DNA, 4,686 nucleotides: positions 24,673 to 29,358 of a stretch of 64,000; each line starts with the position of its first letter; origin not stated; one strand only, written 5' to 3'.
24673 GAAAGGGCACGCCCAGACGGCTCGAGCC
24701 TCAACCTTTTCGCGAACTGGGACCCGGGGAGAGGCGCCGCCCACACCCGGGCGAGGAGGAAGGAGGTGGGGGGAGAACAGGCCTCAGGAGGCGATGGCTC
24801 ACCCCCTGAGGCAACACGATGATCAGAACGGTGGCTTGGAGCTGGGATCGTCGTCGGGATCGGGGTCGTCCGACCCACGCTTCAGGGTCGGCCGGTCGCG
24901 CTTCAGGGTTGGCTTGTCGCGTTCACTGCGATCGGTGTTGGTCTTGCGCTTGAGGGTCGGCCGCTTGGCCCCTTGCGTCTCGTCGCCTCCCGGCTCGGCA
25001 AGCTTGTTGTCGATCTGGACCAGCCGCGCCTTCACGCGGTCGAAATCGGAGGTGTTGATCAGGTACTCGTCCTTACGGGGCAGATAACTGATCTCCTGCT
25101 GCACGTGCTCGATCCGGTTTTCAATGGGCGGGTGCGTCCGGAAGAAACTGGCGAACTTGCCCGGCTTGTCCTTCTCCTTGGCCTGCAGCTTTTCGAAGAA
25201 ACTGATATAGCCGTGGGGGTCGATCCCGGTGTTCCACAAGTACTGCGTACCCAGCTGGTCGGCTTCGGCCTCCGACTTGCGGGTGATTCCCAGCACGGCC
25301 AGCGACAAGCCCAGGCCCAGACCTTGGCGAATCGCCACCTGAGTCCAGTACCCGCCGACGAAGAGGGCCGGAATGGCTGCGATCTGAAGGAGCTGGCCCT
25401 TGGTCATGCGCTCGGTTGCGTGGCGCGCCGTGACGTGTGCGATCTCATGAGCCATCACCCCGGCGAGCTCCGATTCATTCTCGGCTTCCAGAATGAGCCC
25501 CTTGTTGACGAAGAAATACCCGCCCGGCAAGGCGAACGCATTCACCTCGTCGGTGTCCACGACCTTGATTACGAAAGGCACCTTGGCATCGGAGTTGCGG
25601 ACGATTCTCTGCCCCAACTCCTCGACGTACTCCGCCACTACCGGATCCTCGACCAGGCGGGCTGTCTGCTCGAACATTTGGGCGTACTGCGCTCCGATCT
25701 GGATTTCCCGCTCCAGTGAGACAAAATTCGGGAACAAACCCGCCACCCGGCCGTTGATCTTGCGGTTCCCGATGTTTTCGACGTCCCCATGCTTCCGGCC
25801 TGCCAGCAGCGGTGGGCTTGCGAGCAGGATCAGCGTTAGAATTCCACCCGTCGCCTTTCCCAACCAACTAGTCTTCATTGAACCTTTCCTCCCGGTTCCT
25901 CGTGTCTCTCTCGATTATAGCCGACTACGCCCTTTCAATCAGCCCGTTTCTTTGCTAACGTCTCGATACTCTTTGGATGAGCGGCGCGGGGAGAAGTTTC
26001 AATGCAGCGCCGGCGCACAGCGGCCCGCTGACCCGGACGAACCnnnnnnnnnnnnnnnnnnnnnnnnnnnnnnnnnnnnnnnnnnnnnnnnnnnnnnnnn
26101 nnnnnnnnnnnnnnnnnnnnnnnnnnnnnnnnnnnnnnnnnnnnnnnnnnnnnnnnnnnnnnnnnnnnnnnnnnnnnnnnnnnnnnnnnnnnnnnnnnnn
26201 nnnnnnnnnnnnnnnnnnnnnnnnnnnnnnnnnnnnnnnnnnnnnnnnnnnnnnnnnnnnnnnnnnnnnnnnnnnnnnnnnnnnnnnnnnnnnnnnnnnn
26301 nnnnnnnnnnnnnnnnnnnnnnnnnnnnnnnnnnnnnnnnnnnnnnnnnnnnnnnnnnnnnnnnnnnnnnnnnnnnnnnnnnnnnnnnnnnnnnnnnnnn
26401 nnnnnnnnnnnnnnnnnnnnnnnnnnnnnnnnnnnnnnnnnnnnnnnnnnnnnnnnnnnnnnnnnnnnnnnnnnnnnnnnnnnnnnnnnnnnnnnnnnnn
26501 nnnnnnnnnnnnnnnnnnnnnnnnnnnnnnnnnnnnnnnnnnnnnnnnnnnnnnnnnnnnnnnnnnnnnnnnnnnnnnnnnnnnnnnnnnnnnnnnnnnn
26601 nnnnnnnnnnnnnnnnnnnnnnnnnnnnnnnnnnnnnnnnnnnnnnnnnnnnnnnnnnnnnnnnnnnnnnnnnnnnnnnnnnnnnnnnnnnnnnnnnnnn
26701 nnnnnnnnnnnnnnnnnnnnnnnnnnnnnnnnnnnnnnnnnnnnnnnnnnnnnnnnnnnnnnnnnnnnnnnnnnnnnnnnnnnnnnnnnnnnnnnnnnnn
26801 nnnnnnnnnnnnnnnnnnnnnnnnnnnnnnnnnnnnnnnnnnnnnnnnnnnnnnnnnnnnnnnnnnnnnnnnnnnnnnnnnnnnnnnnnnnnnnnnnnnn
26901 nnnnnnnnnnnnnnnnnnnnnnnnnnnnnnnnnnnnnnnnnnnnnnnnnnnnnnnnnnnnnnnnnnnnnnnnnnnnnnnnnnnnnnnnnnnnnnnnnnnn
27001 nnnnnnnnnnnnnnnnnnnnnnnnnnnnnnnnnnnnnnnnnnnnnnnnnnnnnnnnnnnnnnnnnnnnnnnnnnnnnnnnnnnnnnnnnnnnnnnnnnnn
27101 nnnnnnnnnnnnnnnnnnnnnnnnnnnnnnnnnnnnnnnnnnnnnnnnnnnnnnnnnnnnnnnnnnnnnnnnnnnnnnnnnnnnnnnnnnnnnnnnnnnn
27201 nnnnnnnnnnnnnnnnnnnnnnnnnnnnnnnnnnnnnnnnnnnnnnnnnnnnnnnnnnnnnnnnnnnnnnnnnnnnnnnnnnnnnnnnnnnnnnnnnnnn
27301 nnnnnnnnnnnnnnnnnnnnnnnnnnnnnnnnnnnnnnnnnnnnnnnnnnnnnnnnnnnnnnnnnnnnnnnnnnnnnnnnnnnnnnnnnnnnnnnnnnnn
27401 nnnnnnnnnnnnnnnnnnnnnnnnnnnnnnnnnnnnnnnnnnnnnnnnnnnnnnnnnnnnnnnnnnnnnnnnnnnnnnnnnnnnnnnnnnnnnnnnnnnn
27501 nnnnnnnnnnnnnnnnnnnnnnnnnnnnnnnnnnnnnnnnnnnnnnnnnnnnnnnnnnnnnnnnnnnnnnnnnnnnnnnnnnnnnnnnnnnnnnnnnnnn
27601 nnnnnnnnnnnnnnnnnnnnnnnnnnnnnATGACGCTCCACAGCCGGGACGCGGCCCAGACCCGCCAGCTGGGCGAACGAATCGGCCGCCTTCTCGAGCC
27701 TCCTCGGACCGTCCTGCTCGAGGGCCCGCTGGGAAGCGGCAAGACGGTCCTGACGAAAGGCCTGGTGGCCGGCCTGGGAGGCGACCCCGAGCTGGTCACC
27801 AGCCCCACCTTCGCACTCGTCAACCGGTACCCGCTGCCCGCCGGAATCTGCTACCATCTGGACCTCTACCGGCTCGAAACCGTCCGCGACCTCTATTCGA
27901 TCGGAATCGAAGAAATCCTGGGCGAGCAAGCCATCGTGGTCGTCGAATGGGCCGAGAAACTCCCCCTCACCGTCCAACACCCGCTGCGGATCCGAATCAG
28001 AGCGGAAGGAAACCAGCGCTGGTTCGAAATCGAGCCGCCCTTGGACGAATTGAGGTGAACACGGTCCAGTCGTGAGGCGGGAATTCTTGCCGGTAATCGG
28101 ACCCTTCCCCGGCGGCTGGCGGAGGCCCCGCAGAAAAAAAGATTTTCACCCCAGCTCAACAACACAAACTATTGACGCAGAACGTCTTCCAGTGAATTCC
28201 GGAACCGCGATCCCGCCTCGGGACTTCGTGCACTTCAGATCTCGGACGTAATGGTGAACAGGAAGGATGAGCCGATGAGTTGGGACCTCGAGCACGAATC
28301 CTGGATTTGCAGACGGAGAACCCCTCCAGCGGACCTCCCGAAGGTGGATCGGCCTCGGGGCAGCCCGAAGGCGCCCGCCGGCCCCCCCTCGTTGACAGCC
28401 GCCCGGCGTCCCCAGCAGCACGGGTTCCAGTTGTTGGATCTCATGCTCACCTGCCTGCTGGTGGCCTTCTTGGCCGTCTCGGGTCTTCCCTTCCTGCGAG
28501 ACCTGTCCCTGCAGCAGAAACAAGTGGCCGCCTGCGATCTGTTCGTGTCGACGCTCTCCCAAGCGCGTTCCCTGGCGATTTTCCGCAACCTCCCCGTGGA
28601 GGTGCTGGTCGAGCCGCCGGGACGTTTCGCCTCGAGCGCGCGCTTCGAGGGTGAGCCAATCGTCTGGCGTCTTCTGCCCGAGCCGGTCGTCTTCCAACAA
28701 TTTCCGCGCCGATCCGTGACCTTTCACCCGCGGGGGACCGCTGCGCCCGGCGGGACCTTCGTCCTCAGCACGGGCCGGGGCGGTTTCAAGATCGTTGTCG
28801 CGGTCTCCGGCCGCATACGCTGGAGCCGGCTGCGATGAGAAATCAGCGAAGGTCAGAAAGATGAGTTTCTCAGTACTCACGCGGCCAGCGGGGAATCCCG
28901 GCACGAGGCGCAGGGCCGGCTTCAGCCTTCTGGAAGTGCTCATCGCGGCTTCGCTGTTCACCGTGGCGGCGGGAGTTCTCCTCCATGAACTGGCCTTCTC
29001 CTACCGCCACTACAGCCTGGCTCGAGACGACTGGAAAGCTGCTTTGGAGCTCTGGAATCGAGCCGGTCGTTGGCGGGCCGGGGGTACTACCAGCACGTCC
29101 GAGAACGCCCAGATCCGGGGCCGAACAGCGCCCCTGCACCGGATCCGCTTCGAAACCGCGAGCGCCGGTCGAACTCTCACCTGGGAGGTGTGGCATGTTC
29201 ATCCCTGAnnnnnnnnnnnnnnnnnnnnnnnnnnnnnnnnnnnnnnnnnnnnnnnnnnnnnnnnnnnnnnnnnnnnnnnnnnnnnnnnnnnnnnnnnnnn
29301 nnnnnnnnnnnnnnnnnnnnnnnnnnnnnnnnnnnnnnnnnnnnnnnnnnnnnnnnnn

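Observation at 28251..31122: Orphan gspH-I-J-K-like minor pseudopilin operon without the rest of a T2SS or T4P machine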

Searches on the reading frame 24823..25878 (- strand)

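Call 3: search_protein_families(library=pfam, proteins=[window:24823-25878:-], max_evalue=1)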
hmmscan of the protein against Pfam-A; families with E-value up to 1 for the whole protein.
window:24823-25878:- (351 aa): 2 families
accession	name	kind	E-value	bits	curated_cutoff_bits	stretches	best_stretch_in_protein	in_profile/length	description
PF01435.24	Peptidase_M48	-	2.7e-34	119.1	20.3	1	82-262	4-185/186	Peptidase family M48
PF04210.18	MtrG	-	0.11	12.9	27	0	273-293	6-26/64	Tetrahydromethanopterin S-methyltransferase, subunit G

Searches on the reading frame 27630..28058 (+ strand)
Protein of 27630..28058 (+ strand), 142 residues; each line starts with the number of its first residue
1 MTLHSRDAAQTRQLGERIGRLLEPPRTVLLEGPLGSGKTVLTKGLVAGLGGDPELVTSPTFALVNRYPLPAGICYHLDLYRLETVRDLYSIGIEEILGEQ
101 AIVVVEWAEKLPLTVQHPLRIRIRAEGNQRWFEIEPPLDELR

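Call 3: search_protein_families(library=pfam, proteins=[window:27630-28058:+], max_evalue=1)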
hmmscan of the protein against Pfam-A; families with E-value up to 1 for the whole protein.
window:27630-28058:+ (142 aa): 14 families
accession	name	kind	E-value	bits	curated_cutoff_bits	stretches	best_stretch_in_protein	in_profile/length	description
PF02367.23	TsaE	-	4.9e-34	117.5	26.6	1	6-127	2-122/128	Threonylcarbamoyl adenosine biosynthesis protein TsaE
PF13191.12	AAA_16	-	0.03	15.3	32.6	1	9-52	7-51/167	AAA ATPase domain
PF25199.1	nSTAND_NTPase5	-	0.039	14.2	34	1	23-41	39-57/145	Novel STAND NTPase 5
PF05729.18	NACHT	-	0.042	14.1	26.7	1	26-49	1-24/167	NACHT domain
PF13481.12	AAA_25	-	0.056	13.5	27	1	6-48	14-56/195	AAA domain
PF20720.3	nSTAND3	-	0.074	13.2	27.2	1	20-48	12-40/155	Novel STAND NTPase 3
PF12775.13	AAA_7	-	0.13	12.3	25.8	1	20-50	28-58/181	P-loop containing dynein motor region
PF13671.12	AAA_33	-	0.17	12.6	27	1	28-61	2-33/143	AAA domain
PF13401.12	AAA_22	-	0.22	12.3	27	1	27-89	7-72/130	AAA domain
PF00158.32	Sigma54_activat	-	0.23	11.6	20.2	1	9-44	6-41/168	Sigma-54 interaction domain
PF03969.22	AFG1_ATPase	-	0.26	10.6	27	1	12-44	46-80/361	AFG1-like ATPase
PF24883.2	NPHP3_N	-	0.27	11.8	24.8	1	26-49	23-46/164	Nephrocystin 3, N-terminal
PF00437.27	T2SSE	-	0.29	10.2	24.9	1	12-46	128-163/370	Type II/IV secretion system protein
PF02492.25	cobW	-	0.3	11.1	20.7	1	28-46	3-21/180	CobW/HypB/UreG, nucleotide-binding domain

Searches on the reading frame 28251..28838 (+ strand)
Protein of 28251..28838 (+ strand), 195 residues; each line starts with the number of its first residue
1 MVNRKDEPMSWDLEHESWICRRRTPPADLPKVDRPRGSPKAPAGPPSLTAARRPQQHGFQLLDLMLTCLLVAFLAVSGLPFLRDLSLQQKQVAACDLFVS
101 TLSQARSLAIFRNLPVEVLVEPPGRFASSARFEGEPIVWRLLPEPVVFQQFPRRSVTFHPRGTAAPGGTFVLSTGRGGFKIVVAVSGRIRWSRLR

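Call 3: search_protein_families(library=pfam, proteins=[window:28251-28838:+], max_evalue=1)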
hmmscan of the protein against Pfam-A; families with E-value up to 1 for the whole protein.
window:28251-28838:+ (195 aa): 1 family
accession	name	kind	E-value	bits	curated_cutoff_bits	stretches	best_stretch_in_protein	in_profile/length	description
PF12019.13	GspH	-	2.3e-07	31.7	21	1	96-187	3-108/108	Type II transport protein GspH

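Call 4: search_protein_families(library=ncbifam, proteins=[window:28251-28838:+], max_evalue=1)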
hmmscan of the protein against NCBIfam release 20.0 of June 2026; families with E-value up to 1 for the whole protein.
window:28251-28838:+ (195 aa): 4 families
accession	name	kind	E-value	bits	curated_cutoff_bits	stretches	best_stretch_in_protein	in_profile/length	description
NF007800.0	PRK10506.1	equivalog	3.5e-06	26.9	158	1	55-191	7-151/163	prepilin peptidase-dependent protein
TIGR02596.1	TIGR02596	subfamily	0.017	15.2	70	1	59-118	1-60/196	Verru_Chthon cassette protein D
TIGR01708.2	typeII_sec_gspH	equivalog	0.023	14.7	80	1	56-124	1-69/169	type II secretion system minor pseudopilin GspH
NF040982.1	ComGD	equivalog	0.024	15.1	70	1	57-190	2-137/139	competence type IV pilus minor pilin ComGD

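Call 59: list_cluster_members(proteins=[window:28275-28835:+, window:28344-28835:+, window:28392-28835:+, window:28254-28835:+, window:28431-28835:+, window:28443-28835:+, window:31285-31947:+])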
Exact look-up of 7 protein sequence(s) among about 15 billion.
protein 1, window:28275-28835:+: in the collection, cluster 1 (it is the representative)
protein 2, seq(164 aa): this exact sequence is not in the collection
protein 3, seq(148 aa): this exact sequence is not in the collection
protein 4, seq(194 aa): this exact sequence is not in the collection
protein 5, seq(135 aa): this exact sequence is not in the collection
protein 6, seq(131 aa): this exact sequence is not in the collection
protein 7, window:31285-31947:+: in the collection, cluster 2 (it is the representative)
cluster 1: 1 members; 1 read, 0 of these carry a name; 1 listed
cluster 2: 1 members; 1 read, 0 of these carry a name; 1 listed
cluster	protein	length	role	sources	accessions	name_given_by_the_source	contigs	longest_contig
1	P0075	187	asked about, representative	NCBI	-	-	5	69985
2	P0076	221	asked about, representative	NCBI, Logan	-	-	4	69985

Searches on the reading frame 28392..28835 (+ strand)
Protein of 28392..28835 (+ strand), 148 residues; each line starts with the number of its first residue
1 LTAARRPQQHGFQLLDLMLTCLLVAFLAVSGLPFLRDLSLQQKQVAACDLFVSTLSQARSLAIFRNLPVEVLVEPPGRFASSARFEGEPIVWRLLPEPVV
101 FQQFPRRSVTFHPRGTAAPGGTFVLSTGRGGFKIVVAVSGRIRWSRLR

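Call 48: search_protein_families(library=pfam, alignment_id=A4, max_evalue=0.1)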
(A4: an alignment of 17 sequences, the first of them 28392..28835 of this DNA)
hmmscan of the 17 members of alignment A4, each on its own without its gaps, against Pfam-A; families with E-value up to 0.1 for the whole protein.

A. member 1, window:28392-28835:+ (148 aa): 1 family
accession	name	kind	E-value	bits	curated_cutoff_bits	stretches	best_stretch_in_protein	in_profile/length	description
PF12019.13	GspH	-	1.1e-07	32.8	21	1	49-140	3-108/108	Type II transport protein GspH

B. families by the number of members that match (of 17 scanned): 5 families
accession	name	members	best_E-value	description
PF12019.13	GspH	17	6.9e-09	Type II transport protein GspH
PF07963.17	N_methyl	6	2e-07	Prokaryotic N-terminal methylation motif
PF19813.4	DUF6296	1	0.021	Family of unknown function (DUF6296)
PF01534.23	Frizzled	1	0.034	Frizzled/Smoothened family membrane region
PF18834.6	LPD22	1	0.055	Large polyvalent protein associated domain 22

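Call 50: search_solved_structures(query=A4, max_evalue=1)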
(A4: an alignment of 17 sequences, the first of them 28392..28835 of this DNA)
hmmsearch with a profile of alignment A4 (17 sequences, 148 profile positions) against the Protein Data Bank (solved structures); distinct sequences matched with E-value up to 1: 26.
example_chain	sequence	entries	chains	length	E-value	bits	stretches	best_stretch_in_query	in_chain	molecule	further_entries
9laa_A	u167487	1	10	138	5.7e-05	26.4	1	5-59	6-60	Type IV pilin protein PilA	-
9egp_A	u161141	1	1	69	0.00013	25.2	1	5-48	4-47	Geopilin domain 1 protein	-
7tgg_A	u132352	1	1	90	0.00013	25.2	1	5-52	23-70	Geopilin domain 1 protein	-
9lab_B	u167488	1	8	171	0.0024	21.1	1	7-65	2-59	MSHA major pilin subunit MshA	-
8tum_e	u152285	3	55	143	0.011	19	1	12-119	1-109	Type IV major pilin protein PilA | Pilin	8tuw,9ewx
6gv9_A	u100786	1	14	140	0.017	18.3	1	12-52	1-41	Prepilin peptidase-dependent protein D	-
4ipu_A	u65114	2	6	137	0.018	18.2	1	39-76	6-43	FimU protein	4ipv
7old_Lk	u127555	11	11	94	0.019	18.2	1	44-108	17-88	60S ribosomal protein L38-like protein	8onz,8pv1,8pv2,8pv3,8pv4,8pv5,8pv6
1oqw_A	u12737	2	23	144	0.02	18.1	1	12-70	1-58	Fimbrial protein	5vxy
8tj2_C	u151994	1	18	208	0.027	17.7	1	12-54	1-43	Type IV major pilin protein PilA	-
2m7g_A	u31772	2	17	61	0.034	17.4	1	12-52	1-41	Geopilin domain 1 protein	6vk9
8pfb_G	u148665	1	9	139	0.044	17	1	12-56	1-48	Type IV pilin PilE1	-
6xxe_A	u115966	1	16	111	0.055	16.7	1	12-63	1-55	Uncharacterized protein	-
8i9x_Lk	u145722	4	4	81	0.057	16.6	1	55-108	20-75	60S ribosomal protein L38-like protein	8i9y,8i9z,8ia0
8oo0_Lk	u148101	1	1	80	0.076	16.2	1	55-108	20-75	60S ribosomal protein L38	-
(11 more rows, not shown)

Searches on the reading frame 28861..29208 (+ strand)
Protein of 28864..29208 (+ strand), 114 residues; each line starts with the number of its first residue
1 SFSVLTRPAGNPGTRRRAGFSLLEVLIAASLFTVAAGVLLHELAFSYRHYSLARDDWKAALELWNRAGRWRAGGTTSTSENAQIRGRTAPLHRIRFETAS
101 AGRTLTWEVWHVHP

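Call 3: search_protein_families(library=pfam, proteins=[window:28864-29208:+], max_evalue=1)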
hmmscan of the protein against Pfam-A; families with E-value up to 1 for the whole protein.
window:28864-29208:+ (114 aa): 1 family
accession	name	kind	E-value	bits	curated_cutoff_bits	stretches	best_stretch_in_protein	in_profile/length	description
PF07963.17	N_methyl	-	3e-06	27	21.2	1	15-40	2-27/27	Prokaryotic N-terminal methylation motif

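Call 4: search_protein_families(library=ncbifam, proteins=[window:28864-29208:+], max_evalue=1)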
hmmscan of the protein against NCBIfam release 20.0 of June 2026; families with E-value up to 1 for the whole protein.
window:28864-29208:+ (114 aa): 10 families
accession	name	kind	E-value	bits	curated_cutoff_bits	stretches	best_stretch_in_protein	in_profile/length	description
TIGR01707.1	gspI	equivalog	2.5e-05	24.7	44.35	1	19-89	1-75/101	type II secretion system minor pseudopilin GspI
NF041013.1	T4P_ComGE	equivalog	0.00062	19.8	49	1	19-49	5-35/83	competence type IV pilus minor pilin ComGE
TIGR02532.1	IV_pilin_GFxxxE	domain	0.00083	19.1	16.3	1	17-39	1-23/24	prepilin-type N-terminal cleavage/methylation domain-containing protein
NF047828.1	T3SSXpsI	equivalog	0.0014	18.7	150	1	19-61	3-45/132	type II secretion system protein XpsI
NF007800.0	PRK10506.1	equivalog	0.092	12.6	158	0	15-36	6-27/163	prepilin peptidase-dependent protein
TIGR01708.2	typeII_sec_gspH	equivalog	0.12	12.3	80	1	18-56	2-42/169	type II secretion system minor pseudopilin GspH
NF007660.0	PRK10332.1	equivalog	0.17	12.4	86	1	15-70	6-69/107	prepilin-type N-terminal cleavage/methylation domain-containing protein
NF007848.0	PRK10557.1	equivalog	0.19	11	120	1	15-34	8-27/192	prepilin peptidase-dependent protein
NF006453.0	PRK08808.1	equivalog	0.26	10.3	295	1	15-38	4-25/211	type II secretion system protein J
TIGR02523.1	type_IV_pilV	equivalog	0.34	11.4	52.2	1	18-39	2-21/139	type IV pilus modification protein PilV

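Call 49: search_protein_families(library=ncbifam, alignment_id=A5, max_evalue=0.1)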
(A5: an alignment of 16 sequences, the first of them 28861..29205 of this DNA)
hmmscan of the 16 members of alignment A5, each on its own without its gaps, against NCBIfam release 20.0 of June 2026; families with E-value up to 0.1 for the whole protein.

A. member 1, window:28861-29205:+ (115 aa): 5 families
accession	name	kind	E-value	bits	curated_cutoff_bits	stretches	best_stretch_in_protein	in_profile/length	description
TIGR01707.1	gspI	equivalog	2.5e-05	24.7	44.35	1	20-90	1-75/101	type II secretion system minor pseudopilin GspI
NF041013.1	T4P_ComGE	equivalog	0.00063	19.8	49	1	20-50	5-35/83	competence type IV pilus minor pilin ComGE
TIGR02532.1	IV_pilin_GFxxxE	domain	0.00083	19.1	16.3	1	18-40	1-23/24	prepilin-type N-terminal cleavage/methylation domain-containing protein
NF047828.1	T3SSXpsI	equivalog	0.0015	18.5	150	1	20-62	3-45/132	type II secretion system protein XpsI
NF007800.0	PRK10506.1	equivalog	0.094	12.5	158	0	16-37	6-27/163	prepilin peptidase-dependent protein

B. families by the number of members that match (of 16 scanned): 25 families
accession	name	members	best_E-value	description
NF041013.1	T4P_ComGE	13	2.3e-09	competence type IV pilus minor pilin ComGE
TIGR01707.1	gspI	13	6.2e-08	type II secretion system minor pseudopilin GspI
TIGR02523.1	type_IV_pilV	11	6.4e-10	type IV pilus modification protein PilV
TIGR02532.1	IV_pilin_GFxxxE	10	1.9e-06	prepilin-type N-terminal cleavage/methylation domain-containing protein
NF041002.1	pilin_ComGF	10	0.00017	competence type IV pilus minor pilin ComGF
NF007800.0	PRK10506.1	9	0.00033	prepilin peptidase-dependent protein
NF047828.1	T3SSXpsI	9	0.0012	type II secretion system protein XpsI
NF007660.0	PRK10332.1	8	6.8e-06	prepilin-type N-terminal cleavage/methylation domain-containing protein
NF006453.0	PRK08808.1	8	0.0011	type II secretion system protein J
NF040982.1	ComGD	7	0.0014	competence type IV pilus minor pilin ComGD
NF007848.0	PRK10557.1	5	3.4e-06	prepilin peptidase-dependent protein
TIGR01708.2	typeII_sec_gspH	5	8.9e-05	type II secretion system minor pseudopilin GspH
TIGR02599.1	TIGR02599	4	0.0095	Verru_Chthon cassette protein C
NF038304.1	EPS_HpsC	2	0.0013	hormogonium polysaccharide secretion pseudopilin HpsC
TIGR01710.1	typeII_sec_gspG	2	0.057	type II secretion system major pseudopilin GspG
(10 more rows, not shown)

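Call 51: search_solved_structures(query=A5, max_evalue=1)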
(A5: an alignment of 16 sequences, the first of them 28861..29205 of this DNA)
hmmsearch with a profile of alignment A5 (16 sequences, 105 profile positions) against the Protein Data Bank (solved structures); distinct sequences matched with E-value up to 1: 14.
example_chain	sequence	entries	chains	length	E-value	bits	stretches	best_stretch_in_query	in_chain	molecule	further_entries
7bie_A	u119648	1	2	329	1e-10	44.5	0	44-71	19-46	nvWRAP-T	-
7bid_A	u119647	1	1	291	4.2e-10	42.6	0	44-71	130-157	v31WRAP-T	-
7bif_A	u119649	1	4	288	1.7e-09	40.6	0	44-71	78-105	v22WRAP-T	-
7big_A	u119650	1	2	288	6.2e-09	38.8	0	43-71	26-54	v13WRAP-T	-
6r60_A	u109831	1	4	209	2.5e-05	27.3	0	44-67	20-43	WD-40 repeat protein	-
6r5y_A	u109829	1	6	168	0.00015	24.7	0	44-67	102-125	WD-40 repeat protein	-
7tgg_A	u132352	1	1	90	0.00068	22.6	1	4-48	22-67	Geopilin domain 1 protein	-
6r5z_A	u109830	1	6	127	0.0018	21.2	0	44-67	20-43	9-bladed beta-propeller formed by three 3-bladed fragments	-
9egp_A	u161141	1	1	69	0.0054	19.7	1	5-47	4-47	Geopilin domain 1 protein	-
9laa_A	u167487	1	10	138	0.024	17.7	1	3-32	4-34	Type IV pilin protein PilA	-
6r5x_A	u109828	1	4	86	0.092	15.8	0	44-68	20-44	WD-40 repeat protein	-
2m7g_A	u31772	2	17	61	0.19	14.8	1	12-48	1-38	Geopilin domain 1 protein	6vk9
2zt9_G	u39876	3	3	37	0.46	13.5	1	15-44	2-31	Cytochrome b6-f complex subunit 5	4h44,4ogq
9lab_B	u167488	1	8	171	0.92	12.6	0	7-29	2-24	MSHA major pilin subunit MshA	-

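Call 57: list_cluster_members(proteins=[P0001, P0059, window:28861-29205:+, window:28251-28835:+, window:31243-31947:+, window:23825-24679:-, window:23236-23700:-])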
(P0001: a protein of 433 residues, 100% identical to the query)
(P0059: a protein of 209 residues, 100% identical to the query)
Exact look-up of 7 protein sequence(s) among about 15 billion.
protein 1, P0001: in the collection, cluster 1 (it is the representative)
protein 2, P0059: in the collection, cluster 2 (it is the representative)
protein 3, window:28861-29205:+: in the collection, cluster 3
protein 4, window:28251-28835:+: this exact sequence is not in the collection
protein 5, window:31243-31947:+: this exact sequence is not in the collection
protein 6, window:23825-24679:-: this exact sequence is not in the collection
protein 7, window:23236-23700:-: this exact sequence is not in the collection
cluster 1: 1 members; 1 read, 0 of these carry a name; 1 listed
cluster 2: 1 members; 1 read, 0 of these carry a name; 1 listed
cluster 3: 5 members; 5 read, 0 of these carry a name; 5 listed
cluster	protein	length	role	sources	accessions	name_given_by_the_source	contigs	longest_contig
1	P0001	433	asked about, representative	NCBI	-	-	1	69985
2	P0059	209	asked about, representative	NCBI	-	-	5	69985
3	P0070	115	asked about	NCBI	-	-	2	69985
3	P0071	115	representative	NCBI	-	-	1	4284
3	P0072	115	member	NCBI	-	-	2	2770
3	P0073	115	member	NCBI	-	-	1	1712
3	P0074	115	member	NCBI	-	-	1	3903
